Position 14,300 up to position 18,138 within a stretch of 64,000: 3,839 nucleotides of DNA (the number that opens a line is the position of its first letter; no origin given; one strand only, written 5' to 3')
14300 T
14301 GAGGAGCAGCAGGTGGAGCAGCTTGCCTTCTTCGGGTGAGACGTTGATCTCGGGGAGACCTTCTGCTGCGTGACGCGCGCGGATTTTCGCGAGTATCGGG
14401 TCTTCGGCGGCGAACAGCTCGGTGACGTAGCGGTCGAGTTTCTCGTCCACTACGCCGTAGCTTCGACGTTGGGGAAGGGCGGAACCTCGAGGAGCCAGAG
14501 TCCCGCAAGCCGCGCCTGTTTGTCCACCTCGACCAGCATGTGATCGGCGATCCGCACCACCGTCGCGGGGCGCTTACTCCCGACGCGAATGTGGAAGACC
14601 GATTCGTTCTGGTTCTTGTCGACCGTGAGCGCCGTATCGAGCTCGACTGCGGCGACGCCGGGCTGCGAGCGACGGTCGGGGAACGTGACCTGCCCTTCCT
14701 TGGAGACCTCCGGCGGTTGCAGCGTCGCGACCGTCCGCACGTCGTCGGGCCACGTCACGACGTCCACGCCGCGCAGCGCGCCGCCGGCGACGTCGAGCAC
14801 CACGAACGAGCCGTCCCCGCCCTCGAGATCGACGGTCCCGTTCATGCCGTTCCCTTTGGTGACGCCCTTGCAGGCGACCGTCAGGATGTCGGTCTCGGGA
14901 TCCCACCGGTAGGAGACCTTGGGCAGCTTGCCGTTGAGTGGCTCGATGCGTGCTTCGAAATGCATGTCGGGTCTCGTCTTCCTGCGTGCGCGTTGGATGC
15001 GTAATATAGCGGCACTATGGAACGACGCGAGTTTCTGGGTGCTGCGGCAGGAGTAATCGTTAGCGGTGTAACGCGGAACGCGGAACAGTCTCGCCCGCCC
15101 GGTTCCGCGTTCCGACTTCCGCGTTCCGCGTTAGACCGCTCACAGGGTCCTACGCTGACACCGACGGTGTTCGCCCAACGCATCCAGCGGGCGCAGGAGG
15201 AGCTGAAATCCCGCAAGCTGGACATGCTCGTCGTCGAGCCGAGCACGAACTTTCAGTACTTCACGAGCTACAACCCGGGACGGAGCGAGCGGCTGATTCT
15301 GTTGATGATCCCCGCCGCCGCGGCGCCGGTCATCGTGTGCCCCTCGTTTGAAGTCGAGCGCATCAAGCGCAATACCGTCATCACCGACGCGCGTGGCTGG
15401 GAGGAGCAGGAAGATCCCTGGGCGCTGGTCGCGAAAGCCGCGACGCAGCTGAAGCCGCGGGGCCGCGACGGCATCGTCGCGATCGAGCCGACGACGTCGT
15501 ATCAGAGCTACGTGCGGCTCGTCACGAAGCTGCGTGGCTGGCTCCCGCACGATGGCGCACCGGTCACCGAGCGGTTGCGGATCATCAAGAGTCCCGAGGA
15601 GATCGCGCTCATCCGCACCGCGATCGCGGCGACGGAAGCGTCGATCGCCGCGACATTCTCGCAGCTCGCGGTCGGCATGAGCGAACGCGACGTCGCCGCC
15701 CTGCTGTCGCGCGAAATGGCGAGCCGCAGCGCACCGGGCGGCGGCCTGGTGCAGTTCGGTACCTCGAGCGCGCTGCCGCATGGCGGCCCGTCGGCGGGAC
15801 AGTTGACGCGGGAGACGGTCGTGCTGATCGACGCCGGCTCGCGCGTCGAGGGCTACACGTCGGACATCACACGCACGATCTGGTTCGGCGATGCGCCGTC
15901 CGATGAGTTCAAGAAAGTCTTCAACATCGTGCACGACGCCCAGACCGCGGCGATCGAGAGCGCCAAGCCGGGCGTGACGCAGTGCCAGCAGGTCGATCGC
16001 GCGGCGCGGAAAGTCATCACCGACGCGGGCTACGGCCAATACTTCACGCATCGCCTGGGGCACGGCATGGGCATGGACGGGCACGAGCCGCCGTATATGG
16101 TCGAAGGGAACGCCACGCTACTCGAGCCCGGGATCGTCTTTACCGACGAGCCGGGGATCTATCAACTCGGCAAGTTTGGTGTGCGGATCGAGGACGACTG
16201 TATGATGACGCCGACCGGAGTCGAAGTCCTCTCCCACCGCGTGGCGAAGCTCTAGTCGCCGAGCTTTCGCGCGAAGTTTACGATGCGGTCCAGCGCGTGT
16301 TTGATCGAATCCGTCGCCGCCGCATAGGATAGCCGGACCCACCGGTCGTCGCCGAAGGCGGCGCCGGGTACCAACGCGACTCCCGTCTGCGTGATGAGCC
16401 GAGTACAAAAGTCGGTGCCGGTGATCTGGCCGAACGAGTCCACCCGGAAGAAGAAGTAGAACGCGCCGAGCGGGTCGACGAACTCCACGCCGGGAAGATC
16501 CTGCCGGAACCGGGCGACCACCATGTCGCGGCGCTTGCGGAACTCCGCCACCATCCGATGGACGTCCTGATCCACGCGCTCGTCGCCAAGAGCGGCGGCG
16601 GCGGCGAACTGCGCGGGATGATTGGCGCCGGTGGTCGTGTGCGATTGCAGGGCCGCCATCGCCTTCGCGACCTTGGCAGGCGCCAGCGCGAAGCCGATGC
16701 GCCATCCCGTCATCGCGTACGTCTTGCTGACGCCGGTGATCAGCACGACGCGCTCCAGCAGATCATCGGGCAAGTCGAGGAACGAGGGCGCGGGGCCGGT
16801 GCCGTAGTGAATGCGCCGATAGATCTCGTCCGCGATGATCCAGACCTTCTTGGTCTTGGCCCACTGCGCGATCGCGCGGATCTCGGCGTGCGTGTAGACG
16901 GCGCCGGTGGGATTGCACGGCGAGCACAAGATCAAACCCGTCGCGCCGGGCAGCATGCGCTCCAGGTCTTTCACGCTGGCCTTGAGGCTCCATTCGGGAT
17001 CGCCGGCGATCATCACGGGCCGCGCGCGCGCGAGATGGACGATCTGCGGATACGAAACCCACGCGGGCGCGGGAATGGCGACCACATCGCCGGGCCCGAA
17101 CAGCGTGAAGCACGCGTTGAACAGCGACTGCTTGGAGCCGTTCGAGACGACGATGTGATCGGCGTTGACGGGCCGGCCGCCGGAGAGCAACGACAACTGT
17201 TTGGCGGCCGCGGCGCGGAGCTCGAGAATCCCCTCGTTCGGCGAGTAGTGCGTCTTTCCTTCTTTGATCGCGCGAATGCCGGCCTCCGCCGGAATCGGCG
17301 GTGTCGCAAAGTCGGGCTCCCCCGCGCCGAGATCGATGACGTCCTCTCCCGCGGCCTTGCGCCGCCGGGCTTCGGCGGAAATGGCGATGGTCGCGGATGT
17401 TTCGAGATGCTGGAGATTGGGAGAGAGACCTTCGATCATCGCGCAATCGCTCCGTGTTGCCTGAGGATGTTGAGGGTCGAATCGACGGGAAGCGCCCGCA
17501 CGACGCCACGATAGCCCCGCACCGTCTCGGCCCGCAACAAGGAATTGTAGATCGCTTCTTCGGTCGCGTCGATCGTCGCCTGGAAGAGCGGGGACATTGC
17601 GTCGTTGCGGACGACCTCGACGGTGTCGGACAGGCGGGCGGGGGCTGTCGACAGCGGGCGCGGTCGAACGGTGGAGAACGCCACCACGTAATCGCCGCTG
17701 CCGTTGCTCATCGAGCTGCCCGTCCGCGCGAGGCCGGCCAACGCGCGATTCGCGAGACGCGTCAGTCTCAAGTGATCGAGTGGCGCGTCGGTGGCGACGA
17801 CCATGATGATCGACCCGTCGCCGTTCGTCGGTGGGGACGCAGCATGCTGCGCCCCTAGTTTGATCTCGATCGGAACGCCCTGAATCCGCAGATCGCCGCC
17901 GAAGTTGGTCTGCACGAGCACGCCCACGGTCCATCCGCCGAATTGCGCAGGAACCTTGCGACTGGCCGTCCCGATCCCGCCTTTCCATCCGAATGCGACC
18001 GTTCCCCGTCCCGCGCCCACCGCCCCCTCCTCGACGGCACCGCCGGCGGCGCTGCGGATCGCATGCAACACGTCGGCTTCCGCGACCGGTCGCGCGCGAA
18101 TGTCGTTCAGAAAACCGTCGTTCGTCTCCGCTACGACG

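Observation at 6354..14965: Archaeal-style HerA-NurA-Mre11-Rad50 module as one seven-gene translationally coupled bacterial operon with three extra genes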

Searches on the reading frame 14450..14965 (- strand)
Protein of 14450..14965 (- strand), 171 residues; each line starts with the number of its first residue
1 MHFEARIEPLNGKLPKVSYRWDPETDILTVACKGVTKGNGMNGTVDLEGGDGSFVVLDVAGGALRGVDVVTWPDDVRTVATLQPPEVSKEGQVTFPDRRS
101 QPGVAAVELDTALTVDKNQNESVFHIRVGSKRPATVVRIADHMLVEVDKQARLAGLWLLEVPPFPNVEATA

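Call 4: search_protein_families(library=pfam, proteins=[window:14450-14965:-], max_evalue=0.01)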
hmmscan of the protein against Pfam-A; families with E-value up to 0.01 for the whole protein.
window:14450-14965:- (171 aa): 0 families

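Call 5: search_protein_families(library=ncbifam, proteins=[window:14450-14965:-], max_evalue=0.01)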
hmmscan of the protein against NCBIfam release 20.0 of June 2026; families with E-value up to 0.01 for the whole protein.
window:14450-14965:- (171 aa): 0 families

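Call 6: search_protein_families(library=pfam, proteins=[window:14450-14965:-], max_evalue=10)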
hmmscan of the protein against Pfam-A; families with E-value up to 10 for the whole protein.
window:14450-14965:- (171 aa): 1 family
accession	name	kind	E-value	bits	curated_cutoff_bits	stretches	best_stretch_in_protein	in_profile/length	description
PF10049.14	DUF2283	-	0.03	14.9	23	0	20-37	3-16/49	Protein of unknown function (DUF2283)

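Call 7: search_protein_families(library=padloc, proteins=[window:14450-14965:-], max_evalue=0.1)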
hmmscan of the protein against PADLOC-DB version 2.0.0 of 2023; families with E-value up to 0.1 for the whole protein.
window:14450-14965:- (171 aa): 0 families

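Call 21: find_homologous_proteins(query=window:14450-14965:-)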
Query window:14450-14965:- (171 aa): 996 proteins with E <= 0.001 among 1326 candidates; the best 120 are listed.
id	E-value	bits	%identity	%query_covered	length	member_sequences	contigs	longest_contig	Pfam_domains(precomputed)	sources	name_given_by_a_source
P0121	1.2e-102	359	92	100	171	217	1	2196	-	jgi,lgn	jgi:hypothetical protein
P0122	2.6e-101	354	91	100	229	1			-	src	-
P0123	4.2e-101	354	90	100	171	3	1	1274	-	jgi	jgi:hypothetical protein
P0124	1.0e-100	352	92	100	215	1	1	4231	-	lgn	-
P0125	1.4e-100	352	91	100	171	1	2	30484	-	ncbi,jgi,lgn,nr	ncbi:MAG TPA: hypothetical protein VL549_09210 [Gemmatimonadales bacterium]|nr:hypothetical protein 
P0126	1.5e-100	352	90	100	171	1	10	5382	-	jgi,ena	-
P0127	4.0e-100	351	89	100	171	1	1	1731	-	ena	-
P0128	4.0e-100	351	91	100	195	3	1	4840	-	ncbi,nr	ncbi:MAG TPA: hypothetical protein VK113_02955, partial [Gemmatimonadales bacterium]|nr:hypothetical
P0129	5.2e-100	350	90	100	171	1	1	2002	-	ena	-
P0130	5.7e-100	350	89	100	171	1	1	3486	-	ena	-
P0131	7.2e-100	350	90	100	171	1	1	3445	-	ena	-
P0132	7.3e-100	350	89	100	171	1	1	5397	-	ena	-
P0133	7.9e-100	350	91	100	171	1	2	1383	-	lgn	-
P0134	1.4e-99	349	91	100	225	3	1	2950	-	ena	-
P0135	1.6e-99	349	89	100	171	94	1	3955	-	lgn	-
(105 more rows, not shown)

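Call 60: predict_structure(alignment_id=A5)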
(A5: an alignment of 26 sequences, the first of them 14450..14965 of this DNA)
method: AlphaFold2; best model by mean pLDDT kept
length: 171 residues; sequences in the alignment: 26
mean_pLDDT: 41.9   pTM: 0.39
mean pLDDT of the five models: 41.9, 41.1, 38.5, 34.2, 34.1
residues with pLDDT >= 90: 0; 70-90: 0; 50-70: 37; < 50: 134
segments of 3 or more residues with pLDDT < 50: 1-14, 35-45, 47-54, 61-121, 129-133, 135-145, 151-156, 158-171
pLDDT, mean of each block of 10 residues (from residue 1): 35 54 59 48 47 49 45 31 32 29 27 32 51 46 51 47 32 31
secondary structure, 60 per line:
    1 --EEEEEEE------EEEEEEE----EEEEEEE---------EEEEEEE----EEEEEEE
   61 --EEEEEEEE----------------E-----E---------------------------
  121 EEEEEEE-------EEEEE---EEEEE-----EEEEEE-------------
elements in order: E3-9 E16-22 E27-33 E43-49 E54-60 E63-70 E121-127 E135-139 E143-147 E153-158

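Call 66: search_protein_families(library=pfam, alignment_id=A6, max_evalue=1)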
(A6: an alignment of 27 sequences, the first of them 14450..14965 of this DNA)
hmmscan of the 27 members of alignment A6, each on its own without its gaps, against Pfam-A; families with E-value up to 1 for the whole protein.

A. member 1, window:14450-14965:- (171 aa): 1 family
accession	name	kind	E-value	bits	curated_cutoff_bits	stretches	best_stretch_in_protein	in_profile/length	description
PF10049.14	DUF2283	-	0.03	14.9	23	0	20-37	3-16/49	Protein of unknown function (DUF2283)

B. families by the number of members that match (of 27 scanned): 5 families
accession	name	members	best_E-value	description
PF10049.14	DUF2283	16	2e-05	Protein of unknown function (DUF2283)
PF24303.1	DUF7485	1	0.036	Domain of unknown function (DUF7485)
PF19809.4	DUF6292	1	0.11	Family of unknown function (DUF6292)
PF05345.18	He_PIG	1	0.12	Putative Ig domain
PF08520.15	Mitofissin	1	0.19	Mitofissin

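Call 67: search_solved_structures(query=A6, max_evalue=10)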
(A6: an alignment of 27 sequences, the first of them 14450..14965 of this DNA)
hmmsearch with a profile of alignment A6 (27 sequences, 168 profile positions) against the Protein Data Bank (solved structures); distinct sequences matched with E-value up to 10: 5.
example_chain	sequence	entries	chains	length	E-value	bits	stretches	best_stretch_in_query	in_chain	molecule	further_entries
1viw_B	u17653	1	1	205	0.65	12.7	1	5-56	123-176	ALPHA-AMYLASE-INHIBITOR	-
1dhk_B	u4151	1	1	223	0.78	12.4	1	5-57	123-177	BEAN LECTIN-LIKE INHIBITOR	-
4mtk_A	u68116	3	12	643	0.79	12.4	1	94-159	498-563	VgrG1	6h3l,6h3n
4uhv_A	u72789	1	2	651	0.81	12.4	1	94-159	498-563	VGRG1, VALINE-GLYCINE REPEAT PROTEIN G1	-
28yn_A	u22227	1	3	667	0.84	12.3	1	94-159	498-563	Type VI secretion system spike protein VgrG1a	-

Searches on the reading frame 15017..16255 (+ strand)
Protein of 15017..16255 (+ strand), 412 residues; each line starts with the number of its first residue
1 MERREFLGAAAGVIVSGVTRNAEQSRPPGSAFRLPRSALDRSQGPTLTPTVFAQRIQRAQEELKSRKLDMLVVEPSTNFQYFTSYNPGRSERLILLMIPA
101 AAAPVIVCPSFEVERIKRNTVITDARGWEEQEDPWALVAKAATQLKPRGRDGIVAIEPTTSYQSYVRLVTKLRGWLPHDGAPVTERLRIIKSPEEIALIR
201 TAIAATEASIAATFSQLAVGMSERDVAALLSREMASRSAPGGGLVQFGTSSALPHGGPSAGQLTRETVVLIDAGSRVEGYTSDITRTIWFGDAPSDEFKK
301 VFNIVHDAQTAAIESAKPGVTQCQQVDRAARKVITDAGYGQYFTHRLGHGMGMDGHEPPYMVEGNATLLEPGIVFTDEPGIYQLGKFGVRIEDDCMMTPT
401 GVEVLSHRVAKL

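Call 92: search_protein_families(library=pfam, proteins=[window:15017-16255:+], max_evalue=0.001)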
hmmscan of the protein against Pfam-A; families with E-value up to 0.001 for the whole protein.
window:15017-16255:+ (412 aa): 2 families
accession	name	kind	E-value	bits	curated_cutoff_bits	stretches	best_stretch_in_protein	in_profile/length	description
PF00557.29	Peptidase_M24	-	4.5e-58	196.9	23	1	198-398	2-207/208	Metallopeptidase family M24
PF01321.24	Creatinase_N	-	3.2e-15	57.2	22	1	55-190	1-128/128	Creatinase/Prolidase N-terminal domain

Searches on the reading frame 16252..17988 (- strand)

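Call 92: search_protein_families(library=pfam, proteins=[window:16252-17988:-], max_evalue=0.001)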
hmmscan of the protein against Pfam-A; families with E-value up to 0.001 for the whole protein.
window:16252-17988:- (578 aa): 1 family
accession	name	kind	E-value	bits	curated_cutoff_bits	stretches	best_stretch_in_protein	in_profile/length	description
PF00155.27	Aminotran_1_2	-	2.5e-63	214.9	19.7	1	216-569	2-361/361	Aminotransferase class I and II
